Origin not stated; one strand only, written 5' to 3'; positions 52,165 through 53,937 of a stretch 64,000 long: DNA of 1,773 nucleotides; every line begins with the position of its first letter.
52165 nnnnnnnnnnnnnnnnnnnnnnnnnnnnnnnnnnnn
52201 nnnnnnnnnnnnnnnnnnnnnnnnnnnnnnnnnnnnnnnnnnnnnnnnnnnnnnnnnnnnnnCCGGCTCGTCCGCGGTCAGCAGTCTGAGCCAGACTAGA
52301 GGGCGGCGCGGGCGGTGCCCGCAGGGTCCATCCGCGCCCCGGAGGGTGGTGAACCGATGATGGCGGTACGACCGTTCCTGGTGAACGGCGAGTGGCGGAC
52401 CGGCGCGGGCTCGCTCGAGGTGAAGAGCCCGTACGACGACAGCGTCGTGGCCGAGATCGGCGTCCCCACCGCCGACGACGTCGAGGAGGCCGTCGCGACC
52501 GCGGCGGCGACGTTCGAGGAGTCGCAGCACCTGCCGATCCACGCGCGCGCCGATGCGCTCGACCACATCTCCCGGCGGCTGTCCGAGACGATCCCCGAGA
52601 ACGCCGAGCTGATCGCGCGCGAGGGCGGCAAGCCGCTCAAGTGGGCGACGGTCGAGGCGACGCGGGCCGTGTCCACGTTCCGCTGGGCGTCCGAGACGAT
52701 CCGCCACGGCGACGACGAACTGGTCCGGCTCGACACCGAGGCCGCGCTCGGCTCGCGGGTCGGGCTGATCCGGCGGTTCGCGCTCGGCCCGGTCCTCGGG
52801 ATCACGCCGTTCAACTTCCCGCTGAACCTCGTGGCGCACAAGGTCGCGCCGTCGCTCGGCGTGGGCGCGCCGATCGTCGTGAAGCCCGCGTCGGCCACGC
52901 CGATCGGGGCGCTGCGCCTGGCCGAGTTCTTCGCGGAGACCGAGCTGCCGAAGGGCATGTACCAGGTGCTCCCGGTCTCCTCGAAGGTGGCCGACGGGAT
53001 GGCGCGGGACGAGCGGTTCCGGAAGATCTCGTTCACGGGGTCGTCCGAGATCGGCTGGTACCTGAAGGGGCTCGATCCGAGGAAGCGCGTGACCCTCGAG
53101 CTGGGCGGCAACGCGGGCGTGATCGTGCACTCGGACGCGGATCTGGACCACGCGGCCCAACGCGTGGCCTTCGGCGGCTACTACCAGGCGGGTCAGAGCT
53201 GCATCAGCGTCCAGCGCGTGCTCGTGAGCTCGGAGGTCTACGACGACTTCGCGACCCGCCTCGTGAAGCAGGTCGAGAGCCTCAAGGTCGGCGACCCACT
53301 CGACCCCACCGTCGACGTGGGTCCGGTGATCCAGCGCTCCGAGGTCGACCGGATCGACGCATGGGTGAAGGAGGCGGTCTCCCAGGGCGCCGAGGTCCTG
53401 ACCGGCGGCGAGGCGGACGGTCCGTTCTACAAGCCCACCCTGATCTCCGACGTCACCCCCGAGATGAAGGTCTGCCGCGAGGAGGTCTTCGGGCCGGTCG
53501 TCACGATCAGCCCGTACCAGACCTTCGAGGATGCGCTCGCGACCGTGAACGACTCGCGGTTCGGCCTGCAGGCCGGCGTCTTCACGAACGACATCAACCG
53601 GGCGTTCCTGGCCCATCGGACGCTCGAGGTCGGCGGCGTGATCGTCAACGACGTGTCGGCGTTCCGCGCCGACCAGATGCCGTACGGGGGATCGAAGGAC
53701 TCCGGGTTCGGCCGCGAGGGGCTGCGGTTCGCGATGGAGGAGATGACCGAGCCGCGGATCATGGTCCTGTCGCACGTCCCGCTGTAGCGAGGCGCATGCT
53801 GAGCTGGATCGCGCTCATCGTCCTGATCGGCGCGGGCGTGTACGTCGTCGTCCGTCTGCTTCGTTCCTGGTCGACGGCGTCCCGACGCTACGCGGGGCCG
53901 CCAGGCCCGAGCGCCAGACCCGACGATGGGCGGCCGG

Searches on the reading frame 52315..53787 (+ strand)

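Call 22: search_protein_families(library=pfam, proteins=[window:52315-53787:+], max_evalue=0.001)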
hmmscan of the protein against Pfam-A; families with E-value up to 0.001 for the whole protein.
window:52315-53787:+ (490 aa): 1 family
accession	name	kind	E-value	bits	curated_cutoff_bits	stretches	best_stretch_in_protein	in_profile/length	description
PF00171.27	Aldedh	-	6.2e-139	463.9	23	1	29-481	3-459/461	Aldehyde dehydrogenase family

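Call 57: search_protein_families(library=ncbifam, proteins=[window:52315-53787:+], max_evalue=0.01)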
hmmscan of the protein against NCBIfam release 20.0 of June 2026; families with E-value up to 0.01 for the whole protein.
window:52315-53787:+ (490 aa): 43 families (the best 25 are shown)
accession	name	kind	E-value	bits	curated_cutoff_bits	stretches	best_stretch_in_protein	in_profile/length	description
NF040648.1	lactal_redase_Meth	equivalog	1.6e-129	432.9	650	1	22-485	2-462/463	lactaldehyde dehydrogenase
NF010000.0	PRK13473.1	subfamily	6.7e-99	331.7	615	1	21-484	5-471/475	aminobutyraldehyde dehydrogenase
NF047626.1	SulfactDhSafD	equivalog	7.3e-99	331.8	700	1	34-484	3-453/454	sulfoacetaldehyde dehydrogenase SafD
TIGR01780.1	SSADH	subfamily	2.9e-97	326.4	646.35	1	39-479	4-446/448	succinate-semialdehyde dehydrogenase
TIGR03250.1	PhnAcAld_DH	equivalog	9.7e-97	324.5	635.65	1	23-482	8-467/472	phosphonoacetaldehyde dehydrogenase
NF040869.1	G3PDH_Arch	equivalog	5.9e-95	318.8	780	1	21-484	22-490/502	NADP-dependent glyceraldehyde-3-phosphate dehydrogenase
TIGR01804.1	BADH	equivalog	1.7e-94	317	668.6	1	33-479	14-465/467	betaine-aldehyde dehydrogenase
TIGR02299.1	HpaE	equivalog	1.3e-90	304.3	638.35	1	22-487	4-478/488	5-carboxymethyl-2-hydroxymuconate semialdehyde dehydrogenase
NF009725.0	PRK13252.1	equivalog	5e-89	299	593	1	31-479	21-473/488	betaine-aldehyde dehydrogenase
NF006916.0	PRK09407.1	equivalog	5.3e-89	299.2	521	1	29-478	31-485/526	succinic semialdehyde dehydrogenase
NF007497.0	PRK10090.1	equivalog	1.1e-85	288.3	500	1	20-483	8-475/480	aldehyde dehydrogenase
NF006915.0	PRK09406.1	equivalog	2.3e-85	287.2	730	1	44-476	13-447/457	NADP-dependent succinic semialdehyde dehydrogenase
NF042993.1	AlphKGSA_gudD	equivalog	1.1e-84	284.9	770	1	23-477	8-472/481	alpha-ketoglutaric semialdehyde dehydrogenase GucD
NF052305.1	DioxValDhHalo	equivalog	2.8e-83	280.5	750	1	22-464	8-458/483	2,5-dioxovalerate dehydrogenase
NF008415.0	PRK11241.1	equivalog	3.1e-83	280.1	828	1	22-485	14-480/482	NADP-dependent succinate-semialdehyde dehydrogenase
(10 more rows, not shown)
